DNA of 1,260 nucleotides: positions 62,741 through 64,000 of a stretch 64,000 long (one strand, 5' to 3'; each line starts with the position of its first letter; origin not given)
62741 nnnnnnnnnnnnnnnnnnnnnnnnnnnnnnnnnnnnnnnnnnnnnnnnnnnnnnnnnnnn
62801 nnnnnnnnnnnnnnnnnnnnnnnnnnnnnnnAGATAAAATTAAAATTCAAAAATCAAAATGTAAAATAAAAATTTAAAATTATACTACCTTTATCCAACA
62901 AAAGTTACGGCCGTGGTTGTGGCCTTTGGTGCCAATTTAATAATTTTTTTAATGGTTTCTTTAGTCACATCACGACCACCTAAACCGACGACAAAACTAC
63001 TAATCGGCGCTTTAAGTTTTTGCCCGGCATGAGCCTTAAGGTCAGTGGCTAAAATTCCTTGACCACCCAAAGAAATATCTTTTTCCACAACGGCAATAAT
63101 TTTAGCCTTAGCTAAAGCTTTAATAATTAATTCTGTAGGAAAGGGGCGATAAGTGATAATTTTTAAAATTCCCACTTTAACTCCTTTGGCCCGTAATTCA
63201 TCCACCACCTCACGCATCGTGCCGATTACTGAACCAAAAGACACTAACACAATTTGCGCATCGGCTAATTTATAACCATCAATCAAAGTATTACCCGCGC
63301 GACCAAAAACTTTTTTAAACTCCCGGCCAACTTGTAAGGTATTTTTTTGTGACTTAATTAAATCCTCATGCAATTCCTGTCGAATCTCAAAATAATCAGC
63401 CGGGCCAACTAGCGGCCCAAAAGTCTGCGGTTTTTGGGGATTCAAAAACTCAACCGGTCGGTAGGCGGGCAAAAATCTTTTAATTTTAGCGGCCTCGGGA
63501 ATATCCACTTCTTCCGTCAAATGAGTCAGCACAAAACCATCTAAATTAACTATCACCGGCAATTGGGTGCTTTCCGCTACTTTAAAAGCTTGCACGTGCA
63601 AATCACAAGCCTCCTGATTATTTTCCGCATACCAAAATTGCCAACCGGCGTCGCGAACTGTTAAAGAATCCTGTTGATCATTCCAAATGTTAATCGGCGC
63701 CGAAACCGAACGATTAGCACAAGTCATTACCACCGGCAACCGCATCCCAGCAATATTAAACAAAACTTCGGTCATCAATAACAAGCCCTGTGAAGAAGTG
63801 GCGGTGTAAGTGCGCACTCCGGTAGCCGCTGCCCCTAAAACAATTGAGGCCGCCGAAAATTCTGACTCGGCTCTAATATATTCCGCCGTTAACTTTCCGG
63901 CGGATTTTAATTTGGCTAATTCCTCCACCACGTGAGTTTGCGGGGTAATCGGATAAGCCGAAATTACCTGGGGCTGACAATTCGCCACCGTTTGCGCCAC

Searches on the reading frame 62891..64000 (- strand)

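Call 67: search_protein_families(library=pfam, proteins=[window:62891-64000:-], max_evalue=0.01)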
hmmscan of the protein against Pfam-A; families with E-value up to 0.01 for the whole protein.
window:62891-64000:- (369 aa): 3 families
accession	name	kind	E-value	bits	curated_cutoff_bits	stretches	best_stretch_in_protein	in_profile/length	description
PF01855.24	POR_N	-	1.5e-70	238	27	1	6-219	4-224/231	Pyruvate flavodoxin/ferredoxin oxidoreductase, thiamine diP-bdg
PF17147.9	PFOR_II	-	1.5e-29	102.7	27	1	248-349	1-101/102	Pyruvate:ferredoxin oxidoreductase core domain II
PF02780.25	Transketolase_C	-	2.1e-09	37.8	25.9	1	248-338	10-101/124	Transketolase, C-terminal domain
